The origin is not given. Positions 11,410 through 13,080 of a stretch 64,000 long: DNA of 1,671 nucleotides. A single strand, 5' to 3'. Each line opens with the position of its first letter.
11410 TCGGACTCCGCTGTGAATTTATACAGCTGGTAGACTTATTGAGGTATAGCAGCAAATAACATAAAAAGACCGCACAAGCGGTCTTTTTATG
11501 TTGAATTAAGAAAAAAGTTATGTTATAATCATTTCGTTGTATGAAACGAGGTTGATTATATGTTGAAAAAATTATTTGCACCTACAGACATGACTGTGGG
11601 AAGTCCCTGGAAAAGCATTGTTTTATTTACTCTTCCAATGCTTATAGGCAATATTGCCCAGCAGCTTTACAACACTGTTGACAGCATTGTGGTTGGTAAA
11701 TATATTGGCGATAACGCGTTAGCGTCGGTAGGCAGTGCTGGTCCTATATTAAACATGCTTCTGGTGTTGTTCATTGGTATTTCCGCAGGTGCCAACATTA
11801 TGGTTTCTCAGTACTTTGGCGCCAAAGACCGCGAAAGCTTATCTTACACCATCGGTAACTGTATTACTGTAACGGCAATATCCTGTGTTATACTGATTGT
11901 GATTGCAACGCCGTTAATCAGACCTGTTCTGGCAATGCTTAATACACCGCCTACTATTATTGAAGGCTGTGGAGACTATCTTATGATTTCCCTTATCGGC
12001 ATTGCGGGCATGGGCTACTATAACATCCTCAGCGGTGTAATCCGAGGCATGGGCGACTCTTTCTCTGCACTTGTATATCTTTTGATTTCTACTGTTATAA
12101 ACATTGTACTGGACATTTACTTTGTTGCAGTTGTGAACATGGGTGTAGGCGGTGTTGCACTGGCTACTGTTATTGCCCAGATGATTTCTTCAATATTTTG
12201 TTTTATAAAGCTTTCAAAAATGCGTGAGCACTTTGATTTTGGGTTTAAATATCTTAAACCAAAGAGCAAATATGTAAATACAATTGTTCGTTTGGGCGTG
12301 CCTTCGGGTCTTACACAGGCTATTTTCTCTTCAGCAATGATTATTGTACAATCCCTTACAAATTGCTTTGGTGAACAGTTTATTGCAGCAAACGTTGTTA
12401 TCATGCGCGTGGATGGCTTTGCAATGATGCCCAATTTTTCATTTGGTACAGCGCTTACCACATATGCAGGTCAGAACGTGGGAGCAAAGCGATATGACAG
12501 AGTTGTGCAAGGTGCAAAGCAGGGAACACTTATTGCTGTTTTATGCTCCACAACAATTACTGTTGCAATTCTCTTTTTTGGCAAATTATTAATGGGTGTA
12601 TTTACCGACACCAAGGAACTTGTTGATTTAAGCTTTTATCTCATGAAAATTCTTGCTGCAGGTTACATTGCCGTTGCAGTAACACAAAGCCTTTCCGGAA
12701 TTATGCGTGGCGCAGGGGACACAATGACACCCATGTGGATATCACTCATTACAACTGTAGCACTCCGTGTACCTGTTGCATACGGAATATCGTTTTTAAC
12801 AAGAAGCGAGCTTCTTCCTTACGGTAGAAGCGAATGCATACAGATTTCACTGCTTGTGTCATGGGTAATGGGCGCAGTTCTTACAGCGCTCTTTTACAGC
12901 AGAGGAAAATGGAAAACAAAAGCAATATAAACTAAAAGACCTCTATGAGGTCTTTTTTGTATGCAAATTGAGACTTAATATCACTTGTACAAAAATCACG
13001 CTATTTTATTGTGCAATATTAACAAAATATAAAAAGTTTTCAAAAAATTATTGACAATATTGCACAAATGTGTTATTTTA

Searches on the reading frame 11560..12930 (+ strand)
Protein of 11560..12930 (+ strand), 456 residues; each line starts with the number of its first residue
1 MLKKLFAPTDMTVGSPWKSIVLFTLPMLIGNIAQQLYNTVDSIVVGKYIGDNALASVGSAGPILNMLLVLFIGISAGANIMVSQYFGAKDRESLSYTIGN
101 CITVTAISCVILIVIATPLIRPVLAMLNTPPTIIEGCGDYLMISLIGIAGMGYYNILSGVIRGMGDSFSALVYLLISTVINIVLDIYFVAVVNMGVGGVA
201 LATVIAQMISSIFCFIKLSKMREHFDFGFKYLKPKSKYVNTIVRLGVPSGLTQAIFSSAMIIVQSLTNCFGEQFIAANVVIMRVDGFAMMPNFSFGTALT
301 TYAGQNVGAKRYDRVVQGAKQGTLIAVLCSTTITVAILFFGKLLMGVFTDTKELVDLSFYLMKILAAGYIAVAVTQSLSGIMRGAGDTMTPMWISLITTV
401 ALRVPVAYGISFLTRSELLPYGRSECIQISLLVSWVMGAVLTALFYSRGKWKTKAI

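Call 12: search_protein_families(library=pfam, proteins=[window:11560-12930:+])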
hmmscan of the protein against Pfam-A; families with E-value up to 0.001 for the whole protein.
window:11560-12930:+ (456 aa): 2 families
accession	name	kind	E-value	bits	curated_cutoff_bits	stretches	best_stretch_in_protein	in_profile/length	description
PF01554.23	MatE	-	4.6e-59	199.1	24.9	2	26-185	1-159/161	MatE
PF01943.22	Polysacc_synt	-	1.3e-05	25.2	28.2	1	13-76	199-263/274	Polysaccharide biosynthesis protein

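Call 15: find_homologous_proteins(query=window:11560-12930:+, max_evalue=1e-30)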
Query window:11560-12930:+ (456 aa): 8000 proteins with E <= 1e-30 among 8000 candidates; the best 120 are listed.
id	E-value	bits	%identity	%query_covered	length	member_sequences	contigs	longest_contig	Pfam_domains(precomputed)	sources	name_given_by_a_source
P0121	2.0e-287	971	100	100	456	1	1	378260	PF01943.23,PF01554.24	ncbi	-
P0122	1.8e-254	863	88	100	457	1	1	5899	PF01943.23,PF01554.24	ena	-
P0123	1.9e-254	863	88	100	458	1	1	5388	PF01943.23,PF01554.24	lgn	-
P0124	1.0e-250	850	87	100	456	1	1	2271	PF01554.24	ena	-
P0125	2.2e-250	849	86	100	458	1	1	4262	PF01943.23,PF01554.24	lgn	-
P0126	8.1e-250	847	86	100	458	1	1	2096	PF01943.23,PF01554.24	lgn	-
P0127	9.4e-248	840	85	100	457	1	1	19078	PF01943.23,PF01554.24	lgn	-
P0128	1.6e-247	840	86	100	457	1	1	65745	PF01943.23,PF01554.24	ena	-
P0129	3.2e-246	835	85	100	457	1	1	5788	PF01943.23,PF01554.24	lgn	-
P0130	1.0e-245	834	85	100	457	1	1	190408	PF01943.23,PF01554.24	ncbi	-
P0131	4.5e-245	832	85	100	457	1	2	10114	PF01943.23,PF01554.24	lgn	-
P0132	2.5e-244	829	85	100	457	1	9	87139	PF01943.23,PF01554.24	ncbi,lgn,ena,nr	ncbi:MAG: MATE family efflux transporter [Clostridia bacterium]|nr:MATE family efflux transporter [C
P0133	4.5e-244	828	84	100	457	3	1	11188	PF01943.23,PF01554.24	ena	-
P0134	6.8e-244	828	84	100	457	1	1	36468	PF01943.23,PF01554.24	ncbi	-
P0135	7.9e-244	828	84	100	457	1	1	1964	PF01943.23,PF01554.24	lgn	-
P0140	2.0e-243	826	83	100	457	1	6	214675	PF01943.23,PF01554.24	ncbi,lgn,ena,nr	ncbi:MAG: MATE family efflux transporter [Clostridia bacterium]|nr:MATE family efflux transporter [C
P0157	4.2e-239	812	83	100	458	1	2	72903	PF01943.23,PF01554.24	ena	-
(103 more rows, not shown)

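Call 16: find_encoding_contigs(protein=P0128, flank=4000, max_places=2)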
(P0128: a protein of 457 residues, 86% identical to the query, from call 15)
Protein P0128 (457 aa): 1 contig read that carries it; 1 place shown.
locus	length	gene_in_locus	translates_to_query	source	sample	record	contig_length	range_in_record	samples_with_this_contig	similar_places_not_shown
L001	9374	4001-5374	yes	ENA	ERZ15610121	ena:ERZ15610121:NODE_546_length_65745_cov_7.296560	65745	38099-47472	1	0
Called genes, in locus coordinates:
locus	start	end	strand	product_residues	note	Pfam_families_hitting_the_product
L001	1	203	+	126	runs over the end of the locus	PF03780:Asp23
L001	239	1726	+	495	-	PF02952:Fucose_iso_C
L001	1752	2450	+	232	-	PF00596:Aldolase_II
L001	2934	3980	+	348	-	PF01841:Transglut_core (weak)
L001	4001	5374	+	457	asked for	PF01943:Polysacc_synt (weak), PF01554:MatE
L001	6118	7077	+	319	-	PF02275:CBAH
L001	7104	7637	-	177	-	PF00719:Pyrophosphatase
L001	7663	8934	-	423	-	PF17125:Methyltr_RsmF_N, PF01189:Methyltr_RsmB-F, PF13847:Methyltransf_31 (faint), PF17126:RsmF_methylt_CI, PF13636:Methyltranf_PUA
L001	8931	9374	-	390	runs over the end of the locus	PF00155:Aminotran_1_2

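Call 17: find_encoding_contigs(protein=P0130, flank=4000, max_places=2)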
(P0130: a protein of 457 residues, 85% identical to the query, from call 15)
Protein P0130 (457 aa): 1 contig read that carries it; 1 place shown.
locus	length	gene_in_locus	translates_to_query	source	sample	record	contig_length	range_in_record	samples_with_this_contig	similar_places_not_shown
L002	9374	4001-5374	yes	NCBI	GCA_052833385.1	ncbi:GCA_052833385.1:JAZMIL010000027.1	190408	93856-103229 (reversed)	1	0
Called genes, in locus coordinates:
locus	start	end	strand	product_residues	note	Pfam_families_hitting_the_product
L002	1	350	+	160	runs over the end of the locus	-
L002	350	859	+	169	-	PF12685:SpoIIIAH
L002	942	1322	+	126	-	PF03780:Asp23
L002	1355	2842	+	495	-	PF02952:Fucose_iso_C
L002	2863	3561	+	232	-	PF00596:Aldolase_II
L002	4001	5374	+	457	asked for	PF01943:Polysacc_synt (weak), PF01554:MatE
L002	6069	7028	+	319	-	PF02275:CBAH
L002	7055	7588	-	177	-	PF00719:Pyrophosphatase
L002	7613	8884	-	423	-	PF17125:Methyltr_RsmF_N, PF01189:Methyltr_RsmB-F, PF13847:Methyltransf_31 (weak), PF17126:RsmF_methylt_CI, PF13636:Methyltranf_PUA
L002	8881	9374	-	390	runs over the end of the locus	PF00155:Aminotran_1_2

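Call 18: find_encoding_contigs(protein=P0122, flank=4000, max_places=2)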
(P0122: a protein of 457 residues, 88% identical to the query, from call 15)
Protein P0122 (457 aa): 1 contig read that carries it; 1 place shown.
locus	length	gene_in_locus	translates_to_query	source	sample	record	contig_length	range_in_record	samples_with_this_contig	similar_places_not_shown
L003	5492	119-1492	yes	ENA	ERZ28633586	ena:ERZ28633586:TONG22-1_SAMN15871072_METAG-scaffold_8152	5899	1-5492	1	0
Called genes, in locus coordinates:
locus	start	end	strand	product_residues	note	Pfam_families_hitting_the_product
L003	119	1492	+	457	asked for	PF01943:Polysacc_synt (weak), PF01554:MatE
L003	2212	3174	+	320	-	PF02275:CBAH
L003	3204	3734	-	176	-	PF00719:Pyrophosphatase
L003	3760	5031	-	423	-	PF17125:Methyltr_RsmF_N, PF01189:Methyltr_RsmB-F, PF17126:RsmF_methylt_CI, PF13636:Methyltranf_PUA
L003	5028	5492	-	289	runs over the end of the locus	?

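Call 21: find_related_loci(query=window:11560-12930:+, collection=genome_contigs, flank=4000)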
Query window:11560-12930:+ (456 aa) in genome_contigs; peptide patterns used: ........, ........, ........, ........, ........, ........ (x = any residue, [..] = any of these).
600 stretches matched a pattern (row limit reached: there are more); 581 encode a relative of the query (tblastn E <= 1e-3); the best 80 are kept; 80 distinct loci.
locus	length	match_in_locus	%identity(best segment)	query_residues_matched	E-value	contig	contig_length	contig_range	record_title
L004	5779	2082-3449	83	1-456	0e+0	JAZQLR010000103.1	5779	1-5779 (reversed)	MAG: Clostridia bacterium isolate T1900044608_TS20190074.MAGScoT_cleanbin_000073 SGB_774_k141_1719757, whole genome shot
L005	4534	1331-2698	82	1-456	0e+0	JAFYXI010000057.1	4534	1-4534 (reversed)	MAG: Clostridia bacterium isolate RGIG7507 Water_buffalos_Colon.Co__c1811547, whole genome shotgun sequence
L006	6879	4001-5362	81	3-456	0e+0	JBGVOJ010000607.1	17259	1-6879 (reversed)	MAG: Eubacteriales bacterium isolate fecal_MAG_213 fecal_MAG_213_contig_0607, whole genome shotgun sequence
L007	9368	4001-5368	82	1-456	0e+0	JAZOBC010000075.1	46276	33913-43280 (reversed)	MAG: Clostridia bacterium isolate T1900044759_TS20190225.MAGScoT_cleanbin_000023 SGB_2340_k141_1525123, whole genome sho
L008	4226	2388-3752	81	2-456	0e+0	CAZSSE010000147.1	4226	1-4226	MAG TPA_asm: uncultured Lachnospiraceae bacterium isolate SRP350583_co2_310 genome assembly, contig: NODE_31384_length_4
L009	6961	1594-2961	81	1-456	0e+0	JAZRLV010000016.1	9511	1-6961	MAG: Clostridia bacterium isolate T1900045429_YK20190120.MAGScoT_cleanbin_000031 SGB_7088_k141_664085, whole genome shot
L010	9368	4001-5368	82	1-456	0e+0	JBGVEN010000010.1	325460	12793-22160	MAG: Monoglobaceae bacterium isolate fecal_MAG_412 fecal_MAG_412_contig_0010, whole genome shotgun sequence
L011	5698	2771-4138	82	1-456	0e+0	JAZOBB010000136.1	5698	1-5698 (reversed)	MAG: Clostridia bacterium isolate T1900044759_TS20190225.MAGScoT_cleanbin_000031 SGB_2341_k141_8848, whole genome shotgu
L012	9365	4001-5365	80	2-456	0e+0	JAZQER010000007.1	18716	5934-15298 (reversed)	MAG: Acutalibacteraceae bacterium isolate T1900044633_TS20190099.MAGScoT_cleanbin_000069 SGB_1102_k141_546974, whole gen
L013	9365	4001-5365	79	2-456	0e+0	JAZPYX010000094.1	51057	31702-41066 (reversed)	MAG: Clostridia bacterium isolate T1900044646_TS20190112.MAGScoT_cleanbin_000030 SGB_1368_k141_96442, whole genome shotg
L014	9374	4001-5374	79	1-456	0e+0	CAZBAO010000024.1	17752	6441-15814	MAG TPA_asm: uncultured Eubacteriales bacterium isolate SRP315200_co1_278 genome assembly, contig: NODE_6105_length_1775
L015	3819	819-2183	79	2-456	0e+0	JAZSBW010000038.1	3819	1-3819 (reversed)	MAG: Clostridia bacterium isolate T1900044924_TS20190390.MAGScoT_cleanbin_000009 SGB_3368_k141_417675, whole genome shot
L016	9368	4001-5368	80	1-456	0e+0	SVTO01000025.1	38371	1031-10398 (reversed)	MAG: Oscillospiraceae bacterium isolate SIG697 NODE_23117_length_38371_cov_2.587648, whole genome shotgun sequence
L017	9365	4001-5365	80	2-456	0e+0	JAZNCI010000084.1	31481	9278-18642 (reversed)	MAG: Clostridia bacterium isolate T1900044736_TS20190202.MAGScoT_cleanbin_000002 SGB_2021_k141_1242385, whole genome sho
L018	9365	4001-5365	78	2-456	0e+0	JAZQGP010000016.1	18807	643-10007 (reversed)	MAG: Eubacteriales bacterium isolate T1900044630_TS20190096.MAGScoT_cleanbin_000008 SGB_1022_k141_686302, whole genome s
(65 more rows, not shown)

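Call 24: find_encoding_contigs(protein=P0132, flank=3000, max_places=10)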
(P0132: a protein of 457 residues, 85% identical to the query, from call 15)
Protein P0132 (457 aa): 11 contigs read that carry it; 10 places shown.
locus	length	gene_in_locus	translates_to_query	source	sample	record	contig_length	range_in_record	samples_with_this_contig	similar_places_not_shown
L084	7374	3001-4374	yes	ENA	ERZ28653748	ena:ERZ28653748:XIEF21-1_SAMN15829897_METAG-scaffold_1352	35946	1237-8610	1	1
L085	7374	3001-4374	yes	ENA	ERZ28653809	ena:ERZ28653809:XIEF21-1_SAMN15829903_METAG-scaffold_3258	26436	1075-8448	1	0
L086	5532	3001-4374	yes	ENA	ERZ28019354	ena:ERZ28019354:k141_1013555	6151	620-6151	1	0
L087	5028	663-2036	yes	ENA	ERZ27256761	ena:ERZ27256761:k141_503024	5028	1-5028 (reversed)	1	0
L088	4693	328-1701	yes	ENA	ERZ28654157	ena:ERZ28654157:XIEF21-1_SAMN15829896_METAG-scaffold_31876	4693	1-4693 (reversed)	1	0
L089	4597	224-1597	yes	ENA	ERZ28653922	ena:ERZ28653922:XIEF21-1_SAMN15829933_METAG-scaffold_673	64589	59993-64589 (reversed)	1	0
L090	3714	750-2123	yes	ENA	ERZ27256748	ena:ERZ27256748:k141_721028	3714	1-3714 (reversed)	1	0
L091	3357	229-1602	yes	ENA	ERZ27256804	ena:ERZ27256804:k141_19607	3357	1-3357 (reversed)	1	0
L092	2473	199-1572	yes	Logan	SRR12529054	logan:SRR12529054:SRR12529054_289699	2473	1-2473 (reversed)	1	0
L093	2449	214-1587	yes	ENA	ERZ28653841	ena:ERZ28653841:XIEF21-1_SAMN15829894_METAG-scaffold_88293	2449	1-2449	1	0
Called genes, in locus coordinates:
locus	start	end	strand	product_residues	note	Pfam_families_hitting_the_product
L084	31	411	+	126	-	PF03780:Asp23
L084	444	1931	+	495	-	PF02952:Fucose_iso_C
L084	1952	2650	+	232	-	PF00596:Aldolase_II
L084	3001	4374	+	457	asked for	PF01943:Polysacc_synt (weak), PF01554:MatE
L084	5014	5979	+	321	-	PF02275:CBAH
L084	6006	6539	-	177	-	PF00719:Pyrophosphatase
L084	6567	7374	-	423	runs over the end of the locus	PF17125:Methyltr_RsmF_N, PF01189:Methyltr_RsmB-F, PF13847:Methyltransf_31 (weak), PF17126:RsmF_methylt_CI, PF13636:Methyltranf_PUA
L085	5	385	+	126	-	PF03780:Asp23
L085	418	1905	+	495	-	PF02952:Fucose_iso_C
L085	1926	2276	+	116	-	-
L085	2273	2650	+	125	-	PF00596:Aldolase_II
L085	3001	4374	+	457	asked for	PF01943:Polysacc_synt (weak), PF01554:MatE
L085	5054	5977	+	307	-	PF02275:CBAH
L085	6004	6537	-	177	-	PF00719:Pyrophosphatase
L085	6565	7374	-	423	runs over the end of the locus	PF17125:Methyltr_RsmF_N, PF01189:Methyltr_RsmB-F, PF13847:Methyltransf_31 (weak), PF17126:RsmF_methylt_CI, PF13636:Methyltranf_PUA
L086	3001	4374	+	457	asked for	PF01943:Polysacc_synt (weak), PF01554:MatE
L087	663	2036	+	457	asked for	PF01943:Polysacc_synt (weak), PF01554:MatE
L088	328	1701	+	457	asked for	PF01943:Polysacc_synt (weak), PF01554:MatE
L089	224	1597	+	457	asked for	PF01943:Polysacc_synt (weak), PF01554:MatE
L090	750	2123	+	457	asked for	PF01943:Polysacc_synt (weak), PF01554:MatE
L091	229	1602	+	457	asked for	PF01943:Polysacc_synt (weak), PF01554:MatE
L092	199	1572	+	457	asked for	PF01943:Polysacc_synt (weak), PF01554:MatE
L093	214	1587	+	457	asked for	PF01943:Polysacc_synt (weak), PF01554:MatE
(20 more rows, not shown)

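Call 25: find_encoding_contigs(protein=P0127, flank=3000, max_places=3)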
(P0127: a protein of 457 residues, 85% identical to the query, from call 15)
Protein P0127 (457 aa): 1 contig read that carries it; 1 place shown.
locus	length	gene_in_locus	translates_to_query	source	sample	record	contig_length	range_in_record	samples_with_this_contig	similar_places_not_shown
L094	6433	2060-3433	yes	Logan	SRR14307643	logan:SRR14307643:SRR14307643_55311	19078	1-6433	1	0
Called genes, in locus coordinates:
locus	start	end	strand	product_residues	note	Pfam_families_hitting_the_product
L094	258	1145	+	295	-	PF01026:TatD_DNase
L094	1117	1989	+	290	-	PF00849:PseudoU_synth_2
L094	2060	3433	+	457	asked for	PF01943:Polysacc_synt (weak), PF01554:MatE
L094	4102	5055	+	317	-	PF02275:CBAH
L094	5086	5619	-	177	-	PF00719:Pyrophosphatase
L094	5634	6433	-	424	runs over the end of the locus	PF17125:Methyltr_RsmF_N, PF01189:Methyltr_RsmB-F, PF13847:Methyltransf_31 (weak), PF17126:RsmF_methylt_CI, PF13636:Methyltranf_PUA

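Call 26: find_encoding_contigs(protein=P0123, flank=3000, max_places=3)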
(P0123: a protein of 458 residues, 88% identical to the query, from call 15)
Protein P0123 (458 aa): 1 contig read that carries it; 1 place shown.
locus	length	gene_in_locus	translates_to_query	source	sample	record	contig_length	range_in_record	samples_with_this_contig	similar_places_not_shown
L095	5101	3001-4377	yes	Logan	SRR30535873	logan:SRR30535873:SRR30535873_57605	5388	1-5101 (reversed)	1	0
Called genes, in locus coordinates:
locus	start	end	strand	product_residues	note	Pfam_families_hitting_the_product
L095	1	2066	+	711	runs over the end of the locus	PF00395:SLH, PF12450:vWF_A, PF00092:VWA, PF13519:VWA_2, PF13768:VWA_3, PF12034:YfbK_C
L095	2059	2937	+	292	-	PF00849:PseudoU_synth_2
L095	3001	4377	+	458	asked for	PF01943:Polysacc_synt (weak), PF01554:MatE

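Call 35: find_encoding_contigs(protein=P0125, flank=3000, max_places=2)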
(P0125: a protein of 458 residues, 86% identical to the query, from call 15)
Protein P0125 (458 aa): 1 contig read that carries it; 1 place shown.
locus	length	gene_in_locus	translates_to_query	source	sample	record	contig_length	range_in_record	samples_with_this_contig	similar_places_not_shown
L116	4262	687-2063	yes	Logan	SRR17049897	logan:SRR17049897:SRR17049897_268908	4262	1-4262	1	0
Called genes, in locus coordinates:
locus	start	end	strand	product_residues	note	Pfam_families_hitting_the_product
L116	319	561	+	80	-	-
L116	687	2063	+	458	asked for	PF01943:Polysacc_synt (weak), PF01554:MatE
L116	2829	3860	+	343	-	PF02275:CBAH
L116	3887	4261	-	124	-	?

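Call 36: find_encoding_contigs(protein=P0157, flank=3000, max_places=2)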
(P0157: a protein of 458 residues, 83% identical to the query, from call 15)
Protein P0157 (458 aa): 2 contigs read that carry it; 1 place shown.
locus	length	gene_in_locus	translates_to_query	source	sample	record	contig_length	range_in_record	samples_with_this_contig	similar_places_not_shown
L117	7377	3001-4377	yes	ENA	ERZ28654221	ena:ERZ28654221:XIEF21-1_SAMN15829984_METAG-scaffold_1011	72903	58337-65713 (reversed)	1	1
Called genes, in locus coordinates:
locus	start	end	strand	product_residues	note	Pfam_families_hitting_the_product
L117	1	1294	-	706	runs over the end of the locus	PF22707:S1CSD-TOTE-2 (faint), PF08206:OB_RNB, PF17876:CSD2, PF00773:RNB, PF00575:S1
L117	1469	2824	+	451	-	PF04443:LuxE (faint), PF00501:AMP-binding, PF14535:AMP-binding_C_2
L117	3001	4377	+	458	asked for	PF01943:Polysacc_synt (weak), PF01554:MatE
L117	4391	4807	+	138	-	PF13279:4HBT_2, PF03061:4HBT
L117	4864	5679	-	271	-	PF02311:AraC_binding, PF07883:Cupin_2, PF00165:HTH_AraC, PF12833:HTH_18, PF00165:HTH_AraC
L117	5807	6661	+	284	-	PF01261:AP_endonuc_2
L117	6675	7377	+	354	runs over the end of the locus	PF01408:GFO_IDH_MocA, PF03807:F420_oxidored (faint), PF22725:GFO_IDH_MocA_C3, PF02894:GFO_IDH_MocA_C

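Call 37: find_encoding_contigs(protein=P0140, flank=3000, max_places=6)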
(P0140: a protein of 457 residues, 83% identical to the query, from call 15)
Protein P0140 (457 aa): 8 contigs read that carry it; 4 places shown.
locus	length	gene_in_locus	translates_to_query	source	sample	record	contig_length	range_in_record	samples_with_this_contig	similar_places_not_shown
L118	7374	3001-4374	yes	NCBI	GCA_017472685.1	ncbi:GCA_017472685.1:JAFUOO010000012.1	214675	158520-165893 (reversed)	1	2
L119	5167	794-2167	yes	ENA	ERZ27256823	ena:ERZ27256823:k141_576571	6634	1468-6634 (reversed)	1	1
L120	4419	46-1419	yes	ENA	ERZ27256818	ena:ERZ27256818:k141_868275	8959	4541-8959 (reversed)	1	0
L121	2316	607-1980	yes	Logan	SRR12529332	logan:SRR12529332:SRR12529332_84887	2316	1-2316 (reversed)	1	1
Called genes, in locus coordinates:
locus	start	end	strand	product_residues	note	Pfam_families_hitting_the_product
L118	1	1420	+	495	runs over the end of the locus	PF02952:Fucose_iso_C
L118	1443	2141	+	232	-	PF00596:Aldolase_II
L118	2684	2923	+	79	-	-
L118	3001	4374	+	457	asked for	PF01943:Polysacc_synt (weak), PF01554:MatE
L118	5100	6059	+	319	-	PF02275:CBAH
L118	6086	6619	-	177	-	PF00719:Pyrophosphatase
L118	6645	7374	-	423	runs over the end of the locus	PF17125:Methyltr_RsmF_N, PF01189:Methyltr_RsmB-F, PF01728:FtsJ (faint), PF13847:Methyltransf_31 (weak), PF17126:RsmF_methylt_CI, PF13636:Methyltranf_PUA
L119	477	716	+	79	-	-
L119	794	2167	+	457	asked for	PF01943:Polysacc_synt (weak), PF01554:MatE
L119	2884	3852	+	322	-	PF02275:CBAH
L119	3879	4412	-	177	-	PF00719:Pyrophosphatase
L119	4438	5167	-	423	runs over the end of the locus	PF17125:Methyltr_RsmF_N, PF01189:Methyltr_RsmB-F, PF01728:FtsJ (faint), PF13847:Methyltransf_31 (weak), PF17126:RsmF_methylt_CI, PF13636:Methyltranf_PUA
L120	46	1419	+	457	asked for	PF01943:Polysacc_synt (weak), PF01554:MatE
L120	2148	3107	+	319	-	PF02275:CBAH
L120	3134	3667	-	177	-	PF00719:Pyrophosphatase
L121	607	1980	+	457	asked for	PF01943:Polysacc_synt (weak), PF01554:MatE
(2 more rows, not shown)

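Call 80: list_cluster_members(proteins=[P0121, P0130, P0140, P0132])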
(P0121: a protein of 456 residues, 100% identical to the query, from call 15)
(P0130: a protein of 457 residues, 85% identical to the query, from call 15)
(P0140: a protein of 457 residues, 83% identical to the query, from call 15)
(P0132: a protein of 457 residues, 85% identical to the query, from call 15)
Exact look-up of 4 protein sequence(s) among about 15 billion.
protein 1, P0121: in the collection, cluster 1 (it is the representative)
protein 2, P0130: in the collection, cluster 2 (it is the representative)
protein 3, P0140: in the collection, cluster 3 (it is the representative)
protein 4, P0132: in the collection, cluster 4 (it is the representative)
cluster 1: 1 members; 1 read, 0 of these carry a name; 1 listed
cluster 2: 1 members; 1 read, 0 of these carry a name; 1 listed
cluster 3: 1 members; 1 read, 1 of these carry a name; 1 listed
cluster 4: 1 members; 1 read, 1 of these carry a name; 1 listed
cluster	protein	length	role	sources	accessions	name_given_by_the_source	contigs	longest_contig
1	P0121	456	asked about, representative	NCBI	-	-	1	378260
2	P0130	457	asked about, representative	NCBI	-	-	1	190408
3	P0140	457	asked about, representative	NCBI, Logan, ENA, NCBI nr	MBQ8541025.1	MAG: MATE family efflux transporter [Clostridia bacterium] | MATE family efflux transporter [Clostridia bacterium]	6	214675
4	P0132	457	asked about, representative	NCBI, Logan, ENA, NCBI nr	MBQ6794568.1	MAG: MATE family efflux transporter [Clostridia bacterium] | MATE family efflux transporter [Clostridia bacterium]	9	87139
